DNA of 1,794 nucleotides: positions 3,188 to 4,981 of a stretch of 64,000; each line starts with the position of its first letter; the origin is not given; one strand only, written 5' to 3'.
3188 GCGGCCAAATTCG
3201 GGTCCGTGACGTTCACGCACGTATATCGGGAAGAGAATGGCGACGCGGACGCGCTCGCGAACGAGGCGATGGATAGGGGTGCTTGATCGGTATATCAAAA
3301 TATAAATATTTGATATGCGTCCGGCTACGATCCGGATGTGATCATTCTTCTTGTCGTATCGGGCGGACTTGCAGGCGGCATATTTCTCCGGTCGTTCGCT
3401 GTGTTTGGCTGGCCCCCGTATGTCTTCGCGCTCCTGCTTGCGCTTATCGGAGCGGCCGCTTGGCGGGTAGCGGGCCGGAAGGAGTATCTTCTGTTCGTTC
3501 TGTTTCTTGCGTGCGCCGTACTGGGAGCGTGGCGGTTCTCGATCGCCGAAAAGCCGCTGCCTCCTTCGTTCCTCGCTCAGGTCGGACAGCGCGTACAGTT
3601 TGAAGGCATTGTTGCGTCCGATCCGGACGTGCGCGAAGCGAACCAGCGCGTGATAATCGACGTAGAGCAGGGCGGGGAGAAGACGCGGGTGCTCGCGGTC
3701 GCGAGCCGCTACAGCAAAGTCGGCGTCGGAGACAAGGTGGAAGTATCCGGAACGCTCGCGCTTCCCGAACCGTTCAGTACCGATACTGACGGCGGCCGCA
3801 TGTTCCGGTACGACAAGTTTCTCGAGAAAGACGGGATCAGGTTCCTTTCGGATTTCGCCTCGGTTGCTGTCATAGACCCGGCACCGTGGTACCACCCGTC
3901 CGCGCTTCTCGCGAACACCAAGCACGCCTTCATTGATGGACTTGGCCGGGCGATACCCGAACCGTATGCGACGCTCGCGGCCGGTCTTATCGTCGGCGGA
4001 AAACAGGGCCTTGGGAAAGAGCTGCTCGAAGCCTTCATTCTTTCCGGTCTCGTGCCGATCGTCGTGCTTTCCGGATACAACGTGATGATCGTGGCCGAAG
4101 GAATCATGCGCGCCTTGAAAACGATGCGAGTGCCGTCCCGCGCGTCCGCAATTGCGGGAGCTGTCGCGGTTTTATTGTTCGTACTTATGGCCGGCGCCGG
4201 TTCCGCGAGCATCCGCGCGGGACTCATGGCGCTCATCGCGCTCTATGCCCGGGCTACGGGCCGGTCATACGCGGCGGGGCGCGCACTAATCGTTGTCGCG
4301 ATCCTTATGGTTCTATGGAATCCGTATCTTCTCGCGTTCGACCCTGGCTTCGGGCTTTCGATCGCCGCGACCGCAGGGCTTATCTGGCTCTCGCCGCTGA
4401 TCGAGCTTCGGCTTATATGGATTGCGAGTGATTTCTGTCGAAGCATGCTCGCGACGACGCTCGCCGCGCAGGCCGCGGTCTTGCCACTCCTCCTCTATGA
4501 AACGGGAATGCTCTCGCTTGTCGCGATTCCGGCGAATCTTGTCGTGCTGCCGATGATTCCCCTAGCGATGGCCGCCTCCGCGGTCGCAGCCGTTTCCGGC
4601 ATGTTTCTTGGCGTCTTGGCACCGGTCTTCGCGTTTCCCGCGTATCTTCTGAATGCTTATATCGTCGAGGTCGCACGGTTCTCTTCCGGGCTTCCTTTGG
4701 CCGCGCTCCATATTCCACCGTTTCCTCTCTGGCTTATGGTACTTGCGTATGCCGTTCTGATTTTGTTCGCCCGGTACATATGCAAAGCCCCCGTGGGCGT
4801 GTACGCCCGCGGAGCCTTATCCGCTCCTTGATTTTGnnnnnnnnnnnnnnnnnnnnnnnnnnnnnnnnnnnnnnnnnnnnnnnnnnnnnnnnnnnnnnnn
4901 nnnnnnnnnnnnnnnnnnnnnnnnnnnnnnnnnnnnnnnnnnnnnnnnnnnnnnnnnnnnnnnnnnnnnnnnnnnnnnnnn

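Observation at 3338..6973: ComEC encoded as two separate genes flanking sod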

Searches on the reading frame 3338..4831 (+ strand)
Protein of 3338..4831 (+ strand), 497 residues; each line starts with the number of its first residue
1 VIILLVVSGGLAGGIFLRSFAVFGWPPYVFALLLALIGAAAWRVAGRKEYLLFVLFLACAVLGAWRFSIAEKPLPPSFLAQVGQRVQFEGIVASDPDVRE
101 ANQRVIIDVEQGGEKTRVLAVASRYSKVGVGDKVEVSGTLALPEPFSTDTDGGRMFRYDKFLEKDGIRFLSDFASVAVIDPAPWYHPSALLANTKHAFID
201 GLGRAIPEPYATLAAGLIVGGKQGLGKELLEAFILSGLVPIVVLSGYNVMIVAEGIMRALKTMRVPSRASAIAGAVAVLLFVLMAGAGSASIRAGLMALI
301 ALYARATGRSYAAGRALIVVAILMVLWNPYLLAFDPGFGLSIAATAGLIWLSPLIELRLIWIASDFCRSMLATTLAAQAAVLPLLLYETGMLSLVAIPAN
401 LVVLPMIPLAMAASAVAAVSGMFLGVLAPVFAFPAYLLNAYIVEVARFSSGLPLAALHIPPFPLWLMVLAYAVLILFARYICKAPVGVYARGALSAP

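Call 3: search_protein_families(library=pfam, proteins=[window:3338-4831:+], max_evalue=0.01)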
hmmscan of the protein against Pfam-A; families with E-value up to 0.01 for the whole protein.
window:3338-4831:+ (497 aa): 2 families
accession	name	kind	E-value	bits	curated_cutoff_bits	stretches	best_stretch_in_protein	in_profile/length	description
PF03772.21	Competence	-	7.5e-40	137.4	23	1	217-480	1-266/270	Competence protein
PF13567.11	DUF4131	-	7e-13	49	31.6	1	24-169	4-155/165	Domain of unknown function (DUF4131)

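Call 4: search_protein_families(library=ncbifam, proteins=[window:3338-4831:+], max_evalue=0.01)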
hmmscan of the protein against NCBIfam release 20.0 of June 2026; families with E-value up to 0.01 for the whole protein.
window:3338-4831:+ (497 aa): 3 families
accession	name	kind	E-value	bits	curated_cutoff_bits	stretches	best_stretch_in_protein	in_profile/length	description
TIGR00360.1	ComEC_N-term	subfamily_domain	2e-19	70.5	36.5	1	241-412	4-169/171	ComEC/Rec2-related protein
TIGR00361.1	ComEC_Rec2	equivalog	1e-18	66.8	190.05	1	140-426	69-358/663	DNA internalization-related competence protein ComEC/Rec2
NF045979.1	ComEC_MAG0480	equivalog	7.3e-05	21.7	150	1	217-414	201-393/461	MAG0480 family ComEC-like protein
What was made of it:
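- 3338..4831 (+): comEC-N, the channel subunit. It has three N-terminal TM helices (aa 2-70), an OB fold/DUF4131 (aa ~85-180) and the Competence domain (aa 217-480, nt 3986-4777). It ends after the helix equivalent to TM10, with no MBL domain. Pfam and NCBIfam (calls 3, 4).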

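Call 9: find_homologous_proteins(query=window:3338-4831:+, max_evalue=0.001)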
Query window:3338-4831:+ (497 aa): 1460 proteins with E <= 0.001 among 8000 candidates; the best 120 are listed.
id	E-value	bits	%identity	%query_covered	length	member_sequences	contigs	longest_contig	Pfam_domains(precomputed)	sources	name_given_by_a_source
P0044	0.0e+0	1045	100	100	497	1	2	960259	PF13567.12,PF03772.22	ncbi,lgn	ncbi:MAG: ComEC/Rec2 family competence protein [bacterium]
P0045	3.2e-204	697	69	97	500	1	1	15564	PF13567.12,PF03772.22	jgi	jgi:competence protein ComEC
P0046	1.8e-186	639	69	87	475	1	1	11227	PF13567.12,PF03772.22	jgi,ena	-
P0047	9.3e-167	574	60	95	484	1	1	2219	PF13567.12,PF03772.22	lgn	-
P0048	1.2e-159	550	57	96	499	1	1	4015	PF13567.12,PF03772.22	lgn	-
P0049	1.3e-159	550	58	96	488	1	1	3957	PF13567.12,PF03772.22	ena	-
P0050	1.9e-159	550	56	96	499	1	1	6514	PF13567.12,PF03772.22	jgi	jgi:competence protein ComEC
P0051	4.0e-159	549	57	96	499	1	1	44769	PF13567.12,PF03772.22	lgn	-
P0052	1.4e-158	547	57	96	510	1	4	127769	PF13567.12,PF03772.22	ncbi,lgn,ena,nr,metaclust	ncbi:MAG: ComEC/Rec2-related protein [Parcubacteria group bacterium GW2011_GWB1_57_6]|nr:MAG: ComEC/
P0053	1.7e-158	547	57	92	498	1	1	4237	PF13567.12,PF03772.22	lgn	-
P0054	2.0e-158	546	58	96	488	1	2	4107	PF13567.12,PF03772.22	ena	-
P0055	2.5e-158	546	56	98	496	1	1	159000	PF13567.12,PF03772.22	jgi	-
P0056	3.0e-158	546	56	96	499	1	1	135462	PF13567.12,PF03772.22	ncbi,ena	-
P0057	1.4e-156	540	55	96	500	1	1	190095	PF13567.12,PF03772.22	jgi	jgi:competence protein ComEC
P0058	2.5e-156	539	56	96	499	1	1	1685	PF13567.12,PF03772.22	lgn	-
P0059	4.1e-156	539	57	96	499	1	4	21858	PF13567.12,PF03772.22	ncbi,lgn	-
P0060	8.3e-156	538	56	96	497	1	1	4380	PF13567.12,PF03772.22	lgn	-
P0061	1.1e-155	537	56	96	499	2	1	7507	PF13567.12,PF03772.22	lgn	-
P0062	2.1e-155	536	57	96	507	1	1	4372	PF13567.12,PF03772.22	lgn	-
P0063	3.5e-155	536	57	93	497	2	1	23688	PF13567.12,PF03772.22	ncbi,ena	-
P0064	3.8e-155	536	56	96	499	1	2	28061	PF13567.12,PF03772.22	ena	-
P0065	4.2e-155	535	56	96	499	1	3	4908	PF13567.12,PF03772.22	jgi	jgi:competence protein ComEC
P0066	6.3e-155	535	55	96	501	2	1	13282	PF13567.12,PF03772.22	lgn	-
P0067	6.7e-155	535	55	96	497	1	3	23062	PF13567.12,PF03772.22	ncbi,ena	-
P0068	1.2e-154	534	57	96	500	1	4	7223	PF13567.12,PF03772.22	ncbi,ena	-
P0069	1.6e-154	533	57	96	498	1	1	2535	PF13567.12,PF03772.22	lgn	-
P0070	2.6e-154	533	54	96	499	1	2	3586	PF13567.12,PF03772.22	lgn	-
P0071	2.6e-154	533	56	93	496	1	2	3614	PF13567.12,PF03772.22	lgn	-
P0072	3.0e-154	533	55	96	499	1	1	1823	PF13567.12,PF03772.22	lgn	-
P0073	3.9e-154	532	56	96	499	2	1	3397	PF13567.12,PF03772.22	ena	-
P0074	4.1e-154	532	56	96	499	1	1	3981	PF13567.12,PF03772.22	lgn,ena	-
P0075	4.3e-154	532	57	96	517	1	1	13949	PF13567.12,PF03772.22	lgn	-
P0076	4.3e-154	532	56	96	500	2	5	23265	PF13567.12,PF03772.22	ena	-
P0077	4.4e-154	532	56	96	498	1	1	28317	PF13567.12,PF03772.22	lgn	-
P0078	6.0e-154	532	54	96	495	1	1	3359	PF13567.12,PF03772.22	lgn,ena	-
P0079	8.5e-154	531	56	96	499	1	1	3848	PF13567.12,PF03772.22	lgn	-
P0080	1.0e-153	531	56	96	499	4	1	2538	PF13567.12,PF03772.22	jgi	jgi:competence protein ComEC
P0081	1.1e-153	531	55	96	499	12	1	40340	PF13567.12,PF03772.22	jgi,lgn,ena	-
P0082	1.2e-153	531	55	97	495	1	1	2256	PF13567.12,PF03772.22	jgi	-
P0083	1.5e-153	530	56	96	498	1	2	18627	PF13567.12,PF03772.22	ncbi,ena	-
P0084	1.7e-153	530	56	96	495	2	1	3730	PF13567.12,PF03772.22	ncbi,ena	-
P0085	1.8e-153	530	56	93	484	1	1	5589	PF13567.12,PF03772.22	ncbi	ncbi:MAG TPA: ComEC/Rec2 family competence protein, partial [Candidatus Paceibacterota bacterium]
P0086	3.0e-153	529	56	96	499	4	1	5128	PF13567.12,PF03772.22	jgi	jgi:competence protein ComEC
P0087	3.2e-153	529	56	96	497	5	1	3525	PF13567.12,PF03772.22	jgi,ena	-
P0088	4.0e-153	529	57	96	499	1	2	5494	PF13567.12,PF03772.22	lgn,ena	-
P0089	4.2e-153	529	56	96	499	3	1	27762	PF13567.12,PF03772.22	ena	-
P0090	5.5e-153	528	55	96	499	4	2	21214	PF13567.12,PF03772.22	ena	-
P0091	6.1e-153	528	55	96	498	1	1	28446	PF13567.12,PF03772.22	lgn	-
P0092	1.1e-152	527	56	96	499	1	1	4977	PF13567.12,PF03772.22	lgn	-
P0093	1.4e-152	527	54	96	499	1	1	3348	PF13567.12,PF03772.22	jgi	jgi:competence protein ComEC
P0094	1.4e-152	527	56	94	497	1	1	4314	PF13567.12,PF03772.22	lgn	-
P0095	1.5e-152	527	54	96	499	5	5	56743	PF13567.12,PF03772.22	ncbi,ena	-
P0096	1.6e-152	527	55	96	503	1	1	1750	PF13567.12,PF03772.22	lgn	-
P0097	2.1e-152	526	57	96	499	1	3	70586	PF13567.12,PF03772.22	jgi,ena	-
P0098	3.2e-152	526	55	95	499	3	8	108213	PF13567.12,PF03772.22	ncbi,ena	-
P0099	3.6e-152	526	56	96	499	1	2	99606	PF13567.12,PF03772.22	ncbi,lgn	-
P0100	4.3e-152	525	56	96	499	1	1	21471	PF13567.12,PF03772.22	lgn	-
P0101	4.9e-152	525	56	96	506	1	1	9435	PF13567.12,PF03772.22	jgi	-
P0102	5.1e-152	525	53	99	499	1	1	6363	PF13567.12,PF03772.22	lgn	-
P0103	5.8e-152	525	56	96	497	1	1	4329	PF13567.12,PF03772.22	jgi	jgi:competence protein ComEC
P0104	5.8e-152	525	55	96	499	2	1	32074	PF13567.12,PF03772.22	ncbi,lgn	ncbi:MAG: ComEC/Rec2 family competence protein [Minisyncoccota bacterium]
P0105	6.8e-152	525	57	93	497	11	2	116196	PF13567.12,PF03772.22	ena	-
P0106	7.7e-152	525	55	96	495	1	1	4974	PF13567.12,PF03772.22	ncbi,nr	ncbi:MAG: ComEC/Rec2 family competence protein [Candidatus Kaiserbacteria bacterium]|nr:ComEC/Rec2 f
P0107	9.7e-152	524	56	96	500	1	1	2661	PF13567.12,PF03772.22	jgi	-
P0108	1.0e-151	524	54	94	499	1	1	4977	PF13567.12,PF03772.22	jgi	jgi:competence protein ComEC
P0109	1.0e-151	524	55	96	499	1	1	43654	PF13567.12,PF03772.22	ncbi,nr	ncbi:MAG: ComEC/Rec2 family competence protein [Patescibacteria group bacterium]|nr:ComEC/Rec2 famil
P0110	1.5e-151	524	54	97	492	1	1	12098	PF13567.12,PF03772.22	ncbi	-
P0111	1.7e-151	523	55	96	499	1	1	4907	PF13567.12,PF03772.22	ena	-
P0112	1.7e-151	523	55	96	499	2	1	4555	PF13567.12,PF03772.22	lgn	-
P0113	1.8e-151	523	54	96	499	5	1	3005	PF13567.12,PF03772.22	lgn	-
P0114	1.9e-151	523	56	92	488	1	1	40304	PF13567.12,PF03772.22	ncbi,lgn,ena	-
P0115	2.9e-151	523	52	94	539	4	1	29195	PF13567.12,PF03772.22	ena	-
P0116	2.9e-151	523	55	96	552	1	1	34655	PF13567.12,PF03772.22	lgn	-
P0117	3.7e-151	522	55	96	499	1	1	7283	PF13567.12,PF03772.22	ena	-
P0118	5.3e-151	522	54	96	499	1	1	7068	PF13567.12,PF03772.22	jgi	jgi:competence protein ComEC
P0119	5.7e-151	522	57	96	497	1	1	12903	PF13567.12,PF03772.22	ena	-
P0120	6.5e-151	522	54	96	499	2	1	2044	PF13567.12,PF03772.22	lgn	-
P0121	7.1e-151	521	56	97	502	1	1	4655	PF13567.12,PF03772.22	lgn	-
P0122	8.2e-151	521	52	96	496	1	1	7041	PF13567.12,PF03772.22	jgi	jgi:competence protein ComEC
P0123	9.3e-151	521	53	95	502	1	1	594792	PF13567.12,PF03772.22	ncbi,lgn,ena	-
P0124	9.9e-151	521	54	96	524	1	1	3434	PF13567.12,PF03772.22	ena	-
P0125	1.3e-150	521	54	99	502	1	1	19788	PF13567.12,PF03772.22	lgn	-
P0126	1.8e-150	520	55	99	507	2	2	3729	PF13567.12,PF03772.22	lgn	-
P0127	1.9e-150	520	53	100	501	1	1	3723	PF13567.12,PF03772.22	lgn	-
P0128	2.1e-150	520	53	96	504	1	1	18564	PF13567.12,PF03772.22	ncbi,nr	ncbi:MAG: ComEC/Rec2-related protein [Parcubacteria group bacterium]|nr:ComEC/Rec2-related protein [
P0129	2.4e-150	520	52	99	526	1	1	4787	PF13567.12,PF03772.22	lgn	-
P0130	2.4e-150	520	55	96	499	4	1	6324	PF13567.12,PF03772.22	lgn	-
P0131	2.4e-150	520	52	96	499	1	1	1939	PF13567.12,PF03772.22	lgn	-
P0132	3.7e-150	519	56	97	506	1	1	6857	PF13567.12,PF03772.22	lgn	-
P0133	4.1e-150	519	55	96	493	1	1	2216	PF13567.12,PF03772.22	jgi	jgi:competence protein ComEC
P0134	4.4e-150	519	54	96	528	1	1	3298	PF13567.12,PF03772.22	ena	-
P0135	5.2e-150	519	55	96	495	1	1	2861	PF13567.12,PF03772.22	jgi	jgi:competence protein ComEC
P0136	5.8e-150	518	55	96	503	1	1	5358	PF13567.12,PF03772.22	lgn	-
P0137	5.9e-150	518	54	96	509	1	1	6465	PF13567.12,PF03772.22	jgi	jgi:competence protein ComEC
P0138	7.3e-150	518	56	96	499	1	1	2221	PF13567.12,PF03772.22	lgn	-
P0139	8.5e-150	518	55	96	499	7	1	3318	PF13567.12,PF03772.22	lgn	-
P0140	1.0e-149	518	55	96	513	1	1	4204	PF13567.12,PF03772.22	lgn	-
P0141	1.1e-149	518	55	97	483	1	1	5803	PF13567.12,PF03772.22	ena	-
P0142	1.3e-149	517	54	96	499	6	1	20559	PF13567.12,PF03772.22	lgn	-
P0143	1.5e-149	517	54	96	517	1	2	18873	PF13567.12,PF03772.22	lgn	-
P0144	1.6e-149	517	55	96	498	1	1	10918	PF13567.12,PF03772.22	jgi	jgi:competence protein ComEC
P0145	1.7e-149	517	54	96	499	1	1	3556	PF13567.12,PF03772.22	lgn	-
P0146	3.5e-149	516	56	93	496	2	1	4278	PF13567.12,PF03772.22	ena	-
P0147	4.2e-149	516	56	96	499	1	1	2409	PF13567.12,PF03772.22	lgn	-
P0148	7.4e-149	515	54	99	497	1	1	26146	PF13567.12,PF03772.22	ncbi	-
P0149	7.7e-149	515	55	96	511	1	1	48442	PF13567.12,PF03772.22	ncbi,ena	-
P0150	7.8e-149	515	55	96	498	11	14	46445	PF13567.12,PF03772.22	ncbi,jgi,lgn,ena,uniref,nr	ncbi:hypothetical protein A3C19_02905 [Candidatus Kaiserbacteria bacterium RIFCSPHIGHO2_02_FULL_54_2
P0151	8.8e-149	515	57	96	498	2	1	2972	PF13567.12,PF03772.22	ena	-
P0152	9.1e-149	514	54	96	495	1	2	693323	PF13567.12,PF03772.22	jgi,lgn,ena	-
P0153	9.7e-149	514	53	96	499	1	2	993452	PF13567.12,PF03772.22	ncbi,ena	ncbi:MAG: ComEC/Rec2 family competence protein [Minisyncoccia bacterium]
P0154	1.0e-148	514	52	96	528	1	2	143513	PF13567.12,PF03772.22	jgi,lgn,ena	jgi:competence protein ComEC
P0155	1.2e-148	514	55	96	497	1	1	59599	PF13567.12,PF03772.22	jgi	jgi:competence protein ComEC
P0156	1.4e-148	514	54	96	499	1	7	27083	PF13567.12,PF03772.22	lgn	-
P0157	1.6e-148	514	54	96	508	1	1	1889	PF13567.12,PF03772.22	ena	-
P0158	1.8e-148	513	53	96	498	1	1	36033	PF13567.12,PF03772.22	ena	-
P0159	1.8e-148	513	53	96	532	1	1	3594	PF13567.12,PF03772.22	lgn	-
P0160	1.8e-148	513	54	96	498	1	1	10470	PF13567.12,PF03772.22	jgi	jgi:competence protein ComEC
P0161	1.9e-148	513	54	96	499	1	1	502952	PF13567.12,PF03772.22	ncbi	ncbi:MAG: ComEC/Rec2 family competence protein [Minisyncoccota bacterium]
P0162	2.0e-148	513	55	96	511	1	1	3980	PF13567.12,PF03772.22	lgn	-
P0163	2.1e-148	513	54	96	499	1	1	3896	PF13567.12,PF03772.22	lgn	-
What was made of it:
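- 3338..4831 (+): More than 1400 homologues, the top 120 all about 497-500 aa with the same two domains (call 9).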

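Call 16: find_related_loci(query=A2, collection=genome_contigs, flank=10000)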
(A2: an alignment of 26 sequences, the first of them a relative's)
Query A2 (497 aa) in genome_contigs; peptide patterns used: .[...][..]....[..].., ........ (x = any residue, [..] = any of these).
282 stretches matched a pattern; 250 encode a relative of the query (tblastn E <= 1e-3); the best 80 are kept; 80 distinct loci.
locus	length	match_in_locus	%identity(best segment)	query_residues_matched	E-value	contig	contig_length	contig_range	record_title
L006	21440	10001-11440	55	1-478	2e-163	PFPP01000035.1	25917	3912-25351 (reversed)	MAG: Candidatus Kaiserbacteria bacterium CG_4_10_14_0_2_um_filter_50_16 CG_4_10_14_0.2_scaffold_724_c, whole genome shot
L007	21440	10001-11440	56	1-478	1e-163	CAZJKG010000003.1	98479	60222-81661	MAG TPA_asm: uncultured Candidatus Saccharibacteria bacterium isolate SRP178908_co1_344 genome assembly, contig: NODE_94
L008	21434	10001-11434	56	1-478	2e-162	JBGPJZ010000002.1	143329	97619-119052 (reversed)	MAG: Candidatus Paceibacteria bacterium isolate OBJ_0618_7090110_298 k141_8307920_length_143329_cov_23.1042, whole genom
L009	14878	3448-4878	56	1-475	2e-161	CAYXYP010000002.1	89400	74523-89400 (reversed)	MAG TPA_asm: uncultured Candidatus Saccharibacteria bacterium isolate binchicken_co248_28 genome assembly, contig: NODE_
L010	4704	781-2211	57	1-475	2e-164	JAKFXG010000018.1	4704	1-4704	MAG: Candidatus Parcubacteria bacterium isolate ND2_Bin_26 ND2_0002660, whole genome shotgun sequence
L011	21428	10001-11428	57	4-478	3e-158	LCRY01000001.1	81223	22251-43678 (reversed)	MAG: Parcubacteria group bacterium GW2011_GWA1_56_13 UY93_C0001, whole genome shotgun sequence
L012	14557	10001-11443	55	1-479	5e-158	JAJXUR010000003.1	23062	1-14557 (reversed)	MAG: bacterium isolate BP5.bin107 NODE_3575_length_23062_cov_1.450316, whole genome shotgun sequence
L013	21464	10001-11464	54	1-475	2e-157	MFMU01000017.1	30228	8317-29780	MAG: Candidatus Kaiserbacteria bacterium RIFOXYD1_FULL_47_14 rifoxyd1_full_scaffold_647, whole genome shotgun sequence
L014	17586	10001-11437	56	1-478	2e-157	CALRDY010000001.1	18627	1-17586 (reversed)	MAG: Candidatus Nomurabacteria bacterium isolate LH-02apr19-231 genome assembly, contig: LH-02apr19-C6416, whole genome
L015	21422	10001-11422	53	4-475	9e-157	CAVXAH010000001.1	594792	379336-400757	MAG: uncultured bacterium isolate MFD01275.bin.1.77 genome assembly, contig: contig_4149, whole genome shotgun sequence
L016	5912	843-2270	55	1-475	4e-157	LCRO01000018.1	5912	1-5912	MAG: Candidatus Adlerbacteria bacterium GW2011_GWA1_54_10 UY83_C0018, whole genome shotgun sequence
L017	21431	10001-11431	53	4-478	2e-155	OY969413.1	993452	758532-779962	MAG: Candidatus Kaiserbacteria bacterium isolate MFD01223.bin.1.23 genome assembly, chromosome: 1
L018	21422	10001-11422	53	4-475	3e-155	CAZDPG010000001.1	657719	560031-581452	MAG TPA_asm: uncultured Candidatus Saccharibacteria bacterium isolate SRP062349_co2_30 genome assembly, contig: NODE_5_l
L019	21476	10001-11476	55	1-478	6e-155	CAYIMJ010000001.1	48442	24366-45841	MAG TPA_asm: uncultured Candidatus Saccharibacteria bacterium isolate ERP119705_co25_280 genome assembly, contig: NODE_2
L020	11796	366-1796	56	1-475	7e-155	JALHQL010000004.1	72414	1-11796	MAG: Candidatus Paceibacterota bacterium isolate bin.85 c_000000002097, whole genome shotgun sequence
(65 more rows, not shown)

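Call 25: search_solved_structures(query=window:3338-4831:+, max_evalue=0.01)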
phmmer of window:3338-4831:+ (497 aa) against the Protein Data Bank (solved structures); distinct sequences matched with E-value up to 0.01: 2.
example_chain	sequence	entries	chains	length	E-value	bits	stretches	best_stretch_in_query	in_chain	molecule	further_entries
30bt_A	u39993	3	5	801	6.1e-16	61.6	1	131-478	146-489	Beta-lactamase-like domain | ComEC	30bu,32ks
9vc6_A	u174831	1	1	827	8.3e-14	54.5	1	5-439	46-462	Competence protein ComEC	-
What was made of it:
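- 3338..4831 (+): PDB phmmer hit to ComEC 30bt_A residues 146-489 (call 25).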
